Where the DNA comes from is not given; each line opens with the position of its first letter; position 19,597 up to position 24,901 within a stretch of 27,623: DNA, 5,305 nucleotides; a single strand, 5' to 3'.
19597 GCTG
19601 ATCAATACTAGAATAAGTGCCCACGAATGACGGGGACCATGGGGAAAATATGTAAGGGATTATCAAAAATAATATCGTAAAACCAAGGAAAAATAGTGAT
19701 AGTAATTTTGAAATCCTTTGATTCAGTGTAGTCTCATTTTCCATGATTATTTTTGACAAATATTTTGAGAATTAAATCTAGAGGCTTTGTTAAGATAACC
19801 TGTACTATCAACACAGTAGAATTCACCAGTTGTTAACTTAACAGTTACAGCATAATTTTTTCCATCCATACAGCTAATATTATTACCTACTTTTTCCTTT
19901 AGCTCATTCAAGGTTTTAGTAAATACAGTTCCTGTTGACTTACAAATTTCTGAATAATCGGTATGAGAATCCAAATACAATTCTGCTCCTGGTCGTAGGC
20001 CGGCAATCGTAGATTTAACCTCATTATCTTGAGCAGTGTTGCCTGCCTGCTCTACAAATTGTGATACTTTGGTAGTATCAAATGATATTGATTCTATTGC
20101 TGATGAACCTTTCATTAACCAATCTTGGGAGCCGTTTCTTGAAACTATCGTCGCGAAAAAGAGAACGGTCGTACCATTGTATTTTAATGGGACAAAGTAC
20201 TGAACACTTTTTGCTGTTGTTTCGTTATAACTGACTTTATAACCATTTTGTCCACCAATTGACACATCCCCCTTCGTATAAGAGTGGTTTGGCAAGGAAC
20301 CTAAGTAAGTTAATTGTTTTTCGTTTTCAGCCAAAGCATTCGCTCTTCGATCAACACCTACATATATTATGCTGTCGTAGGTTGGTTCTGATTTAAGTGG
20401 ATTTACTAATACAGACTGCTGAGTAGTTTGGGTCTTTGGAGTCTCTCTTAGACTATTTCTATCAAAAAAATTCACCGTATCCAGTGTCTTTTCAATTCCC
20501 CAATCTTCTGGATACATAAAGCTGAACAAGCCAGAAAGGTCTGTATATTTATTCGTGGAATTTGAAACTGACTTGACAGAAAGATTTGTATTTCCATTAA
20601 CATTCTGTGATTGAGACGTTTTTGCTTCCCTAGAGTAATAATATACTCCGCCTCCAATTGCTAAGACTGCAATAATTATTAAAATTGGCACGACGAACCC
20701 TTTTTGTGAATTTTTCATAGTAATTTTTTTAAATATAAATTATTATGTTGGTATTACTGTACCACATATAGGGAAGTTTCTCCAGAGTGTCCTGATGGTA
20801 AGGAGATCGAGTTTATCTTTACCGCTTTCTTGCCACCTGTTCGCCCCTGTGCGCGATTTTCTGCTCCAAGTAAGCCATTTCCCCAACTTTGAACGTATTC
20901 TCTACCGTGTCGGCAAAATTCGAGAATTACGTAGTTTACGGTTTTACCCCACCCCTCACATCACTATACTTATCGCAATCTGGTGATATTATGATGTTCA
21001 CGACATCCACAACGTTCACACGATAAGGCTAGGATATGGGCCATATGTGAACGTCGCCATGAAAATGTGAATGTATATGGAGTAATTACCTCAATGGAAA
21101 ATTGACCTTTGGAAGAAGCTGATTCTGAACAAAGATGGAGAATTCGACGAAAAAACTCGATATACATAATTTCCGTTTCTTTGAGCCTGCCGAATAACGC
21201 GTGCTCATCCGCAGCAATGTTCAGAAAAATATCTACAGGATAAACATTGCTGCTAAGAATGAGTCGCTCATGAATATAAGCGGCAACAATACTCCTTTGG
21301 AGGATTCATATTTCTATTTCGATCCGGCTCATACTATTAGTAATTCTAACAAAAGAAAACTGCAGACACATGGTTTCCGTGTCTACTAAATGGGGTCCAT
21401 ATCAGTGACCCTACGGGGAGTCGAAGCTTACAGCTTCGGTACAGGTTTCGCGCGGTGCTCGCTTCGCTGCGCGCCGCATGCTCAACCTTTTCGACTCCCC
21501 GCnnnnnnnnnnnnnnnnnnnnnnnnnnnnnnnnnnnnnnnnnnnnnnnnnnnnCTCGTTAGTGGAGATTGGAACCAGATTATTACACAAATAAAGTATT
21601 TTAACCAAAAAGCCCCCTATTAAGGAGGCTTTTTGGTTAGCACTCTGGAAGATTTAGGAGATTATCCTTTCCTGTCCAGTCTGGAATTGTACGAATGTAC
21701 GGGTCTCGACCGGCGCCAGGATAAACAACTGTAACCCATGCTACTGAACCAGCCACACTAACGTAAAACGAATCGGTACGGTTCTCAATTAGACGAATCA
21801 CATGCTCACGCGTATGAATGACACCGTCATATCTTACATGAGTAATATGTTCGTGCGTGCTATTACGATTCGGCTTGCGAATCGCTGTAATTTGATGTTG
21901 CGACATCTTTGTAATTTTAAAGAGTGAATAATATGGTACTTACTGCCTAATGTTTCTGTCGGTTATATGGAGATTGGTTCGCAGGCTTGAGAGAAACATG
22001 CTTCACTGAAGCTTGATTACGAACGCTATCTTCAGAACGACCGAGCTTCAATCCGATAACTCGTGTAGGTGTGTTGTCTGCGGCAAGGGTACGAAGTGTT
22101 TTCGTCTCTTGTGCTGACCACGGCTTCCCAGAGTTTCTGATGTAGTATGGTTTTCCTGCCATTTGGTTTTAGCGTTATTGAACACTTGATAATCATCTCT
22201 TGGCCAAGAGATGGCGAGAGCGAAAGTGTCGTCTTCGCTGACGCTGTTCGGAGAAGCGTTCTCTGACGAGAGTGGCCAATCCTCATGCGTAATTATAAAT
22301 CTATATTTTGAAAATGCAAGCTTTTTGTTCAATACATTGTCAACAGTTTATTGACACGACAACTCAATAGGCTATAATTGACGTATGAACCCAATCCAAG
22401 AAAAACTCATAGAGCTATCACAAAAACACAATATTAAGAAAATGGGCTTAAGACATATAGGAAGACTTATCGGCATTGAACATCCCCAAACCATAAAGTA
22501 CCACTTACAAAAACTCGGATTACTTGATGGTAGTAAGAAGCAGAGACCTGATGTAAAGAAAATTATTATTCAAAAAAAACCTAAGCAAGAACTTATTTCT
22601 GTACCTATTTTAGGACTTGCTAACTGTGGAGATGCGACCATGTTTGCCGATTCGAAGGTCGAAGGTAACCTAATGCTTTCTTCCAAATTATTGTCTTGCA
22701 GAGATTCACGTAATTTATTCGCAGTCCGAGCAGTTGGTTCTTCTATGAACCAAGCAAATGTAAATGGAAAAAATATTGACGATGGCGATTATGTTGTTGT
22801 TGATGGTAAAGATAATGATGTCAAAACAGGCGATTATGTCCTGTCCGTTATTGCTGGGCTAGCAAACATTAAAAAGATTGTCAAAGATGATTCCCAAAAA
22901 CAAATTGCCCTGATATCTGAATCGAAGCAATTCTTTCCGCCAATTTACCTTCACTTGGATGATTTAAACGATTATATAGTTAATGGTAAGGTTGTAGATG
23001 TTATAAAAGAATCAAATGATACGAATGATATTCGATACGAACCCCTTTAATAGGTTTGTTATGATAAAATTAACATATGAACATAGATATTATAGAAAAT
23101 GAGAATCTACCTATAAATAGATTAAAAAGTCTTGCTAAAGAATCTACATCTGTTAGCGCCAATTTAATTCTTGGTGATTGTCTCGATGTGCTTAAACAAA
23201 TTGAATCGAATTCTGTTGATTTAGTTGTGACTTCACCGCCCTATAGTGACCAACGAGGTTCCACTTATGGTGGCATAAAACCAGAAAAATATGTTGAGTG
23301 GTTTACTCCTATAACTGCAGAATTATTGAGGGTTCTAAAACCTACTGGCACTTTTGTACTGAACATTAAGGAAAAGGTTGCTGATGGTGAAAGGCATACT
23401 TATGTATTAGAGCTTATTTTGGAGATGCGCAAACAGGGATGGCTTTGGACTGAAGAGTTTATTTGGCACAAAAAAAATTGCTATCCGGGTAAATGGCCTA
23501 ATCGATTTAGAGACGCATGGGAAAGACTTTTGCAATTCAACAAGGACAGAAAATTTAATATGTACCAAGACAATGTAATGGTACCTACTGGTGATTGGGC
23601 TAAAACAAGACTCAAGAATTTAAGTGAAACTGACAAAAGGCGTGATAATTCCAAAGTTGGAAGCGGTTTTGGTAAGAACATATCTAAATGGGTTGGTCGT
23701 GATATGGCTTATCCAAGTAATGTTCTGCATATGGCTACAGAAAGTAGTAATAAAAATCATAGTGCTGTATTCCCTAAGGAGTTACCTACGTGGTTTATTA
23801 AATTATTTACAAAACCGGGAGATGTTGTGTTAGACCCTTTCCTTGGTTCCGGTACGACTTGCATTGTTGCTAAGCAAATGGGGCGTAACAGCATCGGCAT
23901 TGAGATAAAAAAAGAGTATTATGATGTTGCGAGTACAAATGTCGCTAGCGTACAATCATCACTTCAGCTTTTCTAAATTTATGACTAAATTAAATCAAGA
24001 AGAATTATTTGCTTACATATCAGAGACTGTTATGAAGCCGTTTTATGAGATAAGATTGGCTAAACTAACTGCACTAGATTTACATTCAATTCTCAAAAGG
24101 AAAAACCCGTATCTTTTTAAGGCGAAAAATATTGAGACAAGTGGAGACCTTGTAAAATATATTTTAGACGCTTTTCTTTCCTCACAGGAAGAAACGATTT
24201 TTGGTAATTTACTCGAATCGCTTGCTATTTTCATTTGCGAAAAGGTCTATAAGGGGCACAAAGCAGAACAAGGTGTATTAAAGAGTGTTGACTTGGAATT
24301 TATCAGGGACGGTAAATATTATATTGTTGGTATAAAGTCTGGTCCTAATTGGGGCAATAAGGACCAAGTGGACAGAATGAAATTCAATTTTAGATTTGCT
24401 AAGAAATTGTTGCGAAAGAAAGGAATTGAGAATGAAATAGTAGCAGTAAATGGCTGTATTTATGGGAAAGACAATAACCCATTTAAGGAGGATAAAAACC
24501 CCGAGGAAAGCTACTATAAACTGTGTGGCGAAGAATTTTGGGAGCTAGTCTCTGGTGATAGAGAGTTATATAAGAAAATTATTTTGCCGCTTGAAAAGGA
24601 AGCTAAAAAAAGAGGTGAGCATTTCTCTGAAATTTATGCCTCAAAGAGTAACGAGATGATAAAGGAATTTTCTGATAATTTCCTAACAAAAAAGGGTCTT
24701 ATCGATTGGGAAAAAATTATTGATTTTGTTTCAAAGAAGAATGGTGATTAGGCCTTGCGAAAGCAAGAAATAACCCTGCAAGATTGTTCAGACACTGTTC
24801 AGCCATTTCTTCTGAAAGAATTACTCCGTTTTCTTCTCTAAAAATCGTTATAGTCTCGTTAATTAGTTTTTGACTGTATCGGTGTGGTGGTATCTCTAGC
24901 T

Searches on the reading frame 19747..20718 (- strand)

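Call 18: search_protein_families(library=pfam, proteins=[window:19747-20718:-], max_evalue=0.01)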
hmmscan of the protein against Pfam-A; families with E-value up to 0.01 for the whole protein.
window:19747-20718:- (323 aa): 1 family
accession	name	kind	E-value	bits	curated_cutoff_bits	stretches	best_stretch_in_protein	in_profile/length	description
PF18933.6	PsbP_2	-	0.00013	22.4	27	1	12-174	1-147/184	PsbP-like protein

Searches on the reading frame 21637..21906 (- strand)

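Call 18: search_protein_families(library=pfam, proteins=[window:21637-21906:-], max_evalue=0.01)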
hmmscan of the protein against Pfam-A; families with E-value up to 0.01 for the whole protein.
window:21637-21906:- (89 aa): 1 family
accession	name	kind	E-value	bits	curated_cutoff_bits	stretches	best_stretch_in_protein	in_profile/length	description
PF13031.12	DUF3892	-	1.5e-15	57.8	22.3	1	5-87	1-71/71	Protein of unknown function (DUF3892)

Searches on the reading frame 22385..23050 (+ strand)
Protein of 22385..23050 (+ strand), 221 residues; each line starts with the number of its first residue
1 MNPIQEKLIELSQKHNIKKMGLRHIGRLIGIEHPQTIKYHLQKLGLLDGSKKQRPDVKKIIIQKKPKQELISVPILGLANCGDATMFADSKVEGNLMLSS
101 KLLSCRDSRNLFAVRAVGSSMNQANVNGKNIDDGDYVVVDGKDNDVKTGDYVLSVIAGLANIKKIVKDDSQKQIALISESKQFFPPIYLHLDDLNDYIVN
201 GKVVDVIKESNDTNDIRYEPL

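Call 18: search_protein_families(library=pfam, proteins=[window:22385-23050:+], max_evalue=0.01)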
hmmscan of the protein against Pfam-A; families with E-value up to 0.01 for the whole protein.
window:22385-23050:+ (221 aa): 1 family
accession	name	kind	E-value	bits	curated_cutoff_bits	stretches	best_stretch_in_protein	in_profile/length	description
PF00717.28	Peptidase_S24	-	8.1e-14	51.8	23.3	1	74-203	1-115/116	Peptidase S24-like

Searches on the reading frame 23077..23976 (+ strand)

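Call 18: search_protein_families(library=pfam, proteins=[window:23077-23976:+], max_evalue=0.01)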
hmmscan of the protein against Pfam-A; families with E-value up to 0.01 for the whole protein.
window:23077-23976:+ (299 aa): 6 families
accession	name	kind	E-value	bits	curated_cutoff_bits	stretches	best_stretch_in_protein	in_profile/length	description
PF01555.25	N6_N4_Mtase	-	3.4e-49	168.2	26.7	1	47-285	1-219/221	DNA methylase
PF01170.24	UPF0020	-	4.1e-06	27.1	22.3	1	246-287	27-68/197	RMKL-like, methyltransferase domain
PF09445.16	Methyltransf_15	-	2.9e-05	24.1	22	0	250-290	3-43/165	RNA cap guanine-N2 methyltransferase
PF13847.12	Methyltransf_31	-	0.00036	20.7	27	0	13-96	41-110/145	Methyltransferase domain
PF08241.18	Methyltransf_11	-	0.0023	18.9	21.2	0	79-95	79-95/95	Methyltransferase domain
PF02384.22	N6_Mtase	-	0.0094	15.7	20.4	0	28-59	107-138/311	N-6 DNA Methylase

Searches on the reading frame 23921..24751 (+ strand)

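Call 18: search_protein_families(library=pfam, proteins=[window:23921-24751:+], max_evalue=0.01)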
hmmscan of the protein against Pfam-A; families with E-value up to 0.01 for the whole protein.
window:23921-24751:+ (276 aa): 1 family
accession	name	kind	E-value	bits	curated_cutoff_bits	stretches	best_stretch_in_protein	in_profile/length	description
PF14511.12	RE_EcoO109I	-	2.1e-76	256.6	22.5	1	32-231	6-197/198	Type II restriction endonuclease EcoO109I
